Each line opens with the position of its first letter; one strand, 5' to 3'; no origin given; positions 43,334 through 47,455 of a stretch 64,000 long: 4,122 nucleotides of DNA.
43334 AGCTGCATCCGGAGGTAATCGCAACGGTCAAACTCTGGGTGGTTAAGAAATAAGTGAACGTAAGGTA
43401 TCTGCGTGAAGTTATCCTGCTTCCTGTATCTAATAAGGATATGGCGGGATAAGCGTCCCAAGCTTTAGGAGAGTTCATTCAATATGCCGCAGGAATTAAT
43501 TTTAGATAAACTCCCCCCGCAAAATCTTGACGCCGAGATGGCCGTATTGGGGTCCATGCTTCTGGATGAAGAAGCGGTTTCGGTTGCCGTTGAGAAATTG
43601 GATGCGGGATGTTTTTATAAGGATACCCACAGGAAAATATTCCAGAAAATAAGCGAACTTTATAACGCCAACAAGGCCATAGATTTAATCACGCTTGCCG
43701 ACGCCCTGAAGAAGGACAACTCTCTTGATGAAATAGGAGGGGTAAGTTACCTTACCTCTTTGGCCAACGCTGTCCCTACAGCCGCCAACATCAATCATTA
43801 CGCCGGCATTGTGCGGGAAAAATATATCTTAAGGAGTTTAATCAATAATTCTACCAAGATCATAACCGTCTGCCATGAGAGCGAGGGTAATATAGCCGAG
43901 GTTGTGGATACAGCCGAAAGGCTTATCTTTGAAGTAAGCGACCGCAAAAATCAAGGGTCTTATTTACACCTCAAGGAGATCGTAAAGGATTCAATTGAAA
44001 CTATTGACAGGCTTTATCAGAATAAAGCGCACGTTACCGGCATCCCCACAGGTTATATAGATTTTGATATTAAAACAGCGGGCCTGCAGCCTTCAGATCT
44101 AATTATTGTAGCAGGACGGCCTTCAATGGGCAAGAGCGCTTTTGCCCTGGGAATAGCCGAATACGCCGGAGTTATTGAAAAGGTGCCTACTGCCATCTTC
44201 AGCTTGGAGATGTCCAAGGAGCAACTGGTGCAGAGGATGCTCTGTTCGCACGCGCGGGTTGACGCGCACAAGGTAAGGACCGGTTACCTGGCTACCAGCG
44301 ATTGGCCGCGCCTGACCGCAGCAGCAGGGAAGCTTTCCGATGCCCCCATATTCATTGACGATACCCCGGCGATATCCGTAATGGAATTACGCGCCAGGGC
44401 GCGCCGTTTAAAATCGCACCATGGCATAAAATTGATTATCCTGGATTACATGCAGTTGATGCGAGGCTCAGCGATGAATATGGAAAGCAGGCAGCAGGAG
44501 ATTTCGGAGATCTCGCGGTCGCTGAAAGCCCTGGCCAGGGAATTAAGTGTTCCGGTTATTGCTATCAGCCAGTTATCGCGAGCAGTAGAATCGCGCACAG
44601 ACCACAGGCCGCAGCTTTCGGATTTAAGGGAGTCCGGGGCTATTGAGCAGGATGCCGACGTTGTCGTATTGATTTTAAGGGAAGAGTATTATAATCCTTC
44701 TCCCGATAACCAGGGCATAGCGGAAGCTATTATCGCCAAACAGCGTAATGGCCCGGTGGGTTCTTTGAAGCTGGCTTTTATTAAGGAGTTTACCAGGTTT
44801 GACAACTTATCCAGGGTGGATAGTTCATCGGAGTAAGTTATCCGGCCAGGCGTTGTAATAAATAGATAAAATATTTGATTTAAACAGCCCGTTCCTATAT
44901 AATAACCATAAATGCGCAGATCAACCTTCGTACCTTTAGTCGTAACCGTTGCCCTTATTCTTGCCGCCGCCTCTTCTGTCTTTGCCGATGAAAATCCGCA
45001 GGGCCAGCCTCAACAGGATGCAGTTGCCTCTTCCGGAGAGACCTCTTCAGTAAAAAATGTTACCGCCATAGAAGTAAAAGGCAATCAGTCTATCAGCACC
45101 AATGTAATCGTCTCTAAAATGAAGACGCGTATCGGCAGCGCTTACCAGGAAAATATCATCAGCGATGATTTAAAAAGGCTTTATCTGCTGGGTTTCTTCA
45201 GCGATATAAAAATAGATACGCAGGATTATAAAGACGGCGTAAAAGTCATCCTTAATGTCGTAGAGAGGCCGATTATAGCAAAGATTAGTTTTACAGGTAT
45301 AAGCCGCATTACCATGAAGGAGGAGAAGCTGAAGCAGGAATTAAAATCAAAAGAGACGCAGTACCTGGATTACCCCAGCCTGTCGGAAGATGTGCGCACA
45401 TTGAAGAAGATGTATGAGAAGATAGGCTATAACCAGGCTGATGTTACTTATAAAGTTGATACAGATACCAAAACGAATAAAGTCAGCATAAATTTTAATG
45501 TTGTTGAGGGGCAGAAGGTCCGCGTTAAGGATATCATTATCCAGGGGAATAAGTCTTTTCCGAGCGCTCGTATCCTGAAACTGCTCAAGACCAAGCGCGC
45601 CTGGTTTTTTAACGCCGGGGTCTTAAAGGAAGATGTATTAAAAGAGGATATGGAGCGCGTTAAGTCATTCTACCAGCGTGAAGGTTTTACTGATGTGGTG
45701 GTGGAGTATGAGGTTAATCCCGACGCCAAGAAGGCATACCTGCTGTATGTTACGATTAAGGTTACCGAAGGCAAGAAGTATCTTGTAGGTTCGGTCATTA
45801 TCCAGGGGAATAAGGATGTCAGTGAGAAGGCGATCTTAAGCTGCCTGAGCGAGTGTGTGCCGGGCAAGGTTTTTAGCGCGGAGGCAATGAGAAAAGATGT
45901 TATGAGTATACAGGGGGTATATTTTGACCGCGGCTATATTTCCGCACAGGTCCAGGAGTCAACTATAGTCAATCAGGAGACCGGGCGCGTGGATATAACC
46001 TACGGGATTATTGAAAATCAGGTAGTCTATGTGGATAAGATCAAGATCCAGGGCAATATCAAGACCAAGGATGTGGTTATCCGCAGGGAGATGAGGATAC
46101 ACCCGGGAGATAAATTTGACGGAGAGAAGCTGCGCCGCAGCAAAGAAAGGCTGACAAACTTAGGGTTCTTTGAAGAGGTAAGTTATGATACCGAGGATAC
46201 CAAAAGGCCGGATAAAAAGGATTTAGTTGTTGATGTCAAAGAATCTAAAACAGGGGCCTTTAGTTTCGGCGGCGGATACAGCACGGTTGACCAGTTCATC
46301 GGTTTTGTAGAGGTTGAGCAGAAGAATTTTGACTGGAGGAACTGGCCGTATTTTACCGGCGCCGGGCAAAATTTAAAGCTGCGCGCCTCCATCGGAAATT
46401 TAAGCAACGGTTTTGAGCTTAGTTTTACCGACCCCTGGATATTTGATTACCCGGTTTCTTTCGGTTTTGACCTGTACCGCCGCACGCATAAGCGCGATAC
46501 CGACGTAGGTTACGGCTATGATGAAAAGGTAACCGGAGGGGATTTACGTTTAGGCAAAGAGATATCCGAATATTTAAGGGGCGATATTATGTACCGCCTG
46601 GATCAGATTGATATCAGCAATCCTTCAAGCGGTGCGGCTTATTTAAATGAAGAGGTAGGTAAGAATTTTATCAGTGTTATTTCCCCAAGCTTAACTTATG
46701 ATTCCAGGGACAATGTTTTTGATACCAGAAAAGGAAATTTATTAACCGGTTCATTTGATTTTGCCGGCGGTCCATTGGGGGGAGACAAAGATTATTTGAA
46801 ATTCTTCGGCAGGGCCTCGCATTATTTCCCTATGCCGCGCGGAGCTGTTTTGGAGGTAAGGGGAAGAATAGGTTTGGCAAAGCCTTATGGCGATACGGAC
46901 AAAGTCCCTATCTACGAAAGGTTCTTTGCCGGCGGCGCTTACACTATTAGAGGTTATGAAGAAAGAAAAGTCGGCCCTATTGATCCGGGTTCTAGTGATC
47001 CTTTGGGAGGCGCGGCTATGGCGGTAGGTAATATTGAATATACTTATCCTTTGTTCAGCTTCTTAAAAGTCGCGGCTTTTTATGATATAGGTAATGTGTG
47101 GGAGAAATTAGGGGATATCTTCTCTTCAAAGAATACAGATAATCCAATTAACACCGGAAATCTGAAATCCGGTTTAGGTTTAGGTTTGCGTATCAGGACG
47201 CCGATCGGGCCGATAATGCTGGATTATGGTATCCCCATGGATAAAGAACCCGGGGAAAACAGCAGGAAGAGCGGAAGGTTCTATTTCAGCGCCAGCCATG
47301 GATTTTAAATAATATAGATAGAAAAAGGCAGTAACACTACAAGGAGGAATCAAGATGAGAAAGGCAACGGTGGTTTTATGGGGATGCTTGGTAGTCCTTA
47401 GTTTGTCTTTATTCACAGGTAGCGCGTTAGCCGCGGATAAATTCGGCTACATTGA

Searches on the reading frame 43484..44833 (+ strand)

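Call 74: search_protein_families(library=pfam, proteins=[window:43484-44833:+], max_evalue=0.00001)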
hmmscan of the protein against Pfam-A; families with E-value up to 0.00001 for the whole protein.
window:43484-44833:+ (450 aa): 3 families
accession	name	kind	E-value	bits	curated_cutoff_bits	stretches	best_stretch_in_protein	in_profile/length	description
PF03796.21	DnaB_C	-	4.5e-111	370.7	27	1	186-441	1-255/255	DnaB-like helicase C terminal domain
PF00772.26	DnaB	-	2.8e-34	117.7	23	1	11-112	2-103/103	DnaB-like helicase N terminal domain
PF13481.12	AAA_25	-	1.7e-09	38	27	1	204-364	33-190/195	AAA domain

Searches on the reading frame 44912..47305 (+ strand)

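Call 74: search_protein_families(library=pfam, proteins=[window:44912-47305:+], max_evalue=0.00001)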
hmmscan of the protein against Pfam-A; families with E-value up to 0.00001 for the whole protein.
window:44912-47305:+ (798 aa): 3 families
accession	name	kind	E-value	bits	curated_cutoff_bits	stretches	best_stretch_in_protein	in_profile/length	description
PF01103.29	Omp85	-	3.3e-72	244.2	24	1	481-798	2-325/325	Omp85 superfamily domain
PF07244.20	POTRA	-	7.7e-66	219.2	21.3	5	372-444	1-78/79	Surface antigen variable number repeat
PF08478.15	POTRA_1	-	5.6e-07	30.2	23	0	375-417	4-46/69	POTRA domain, FtsQ-type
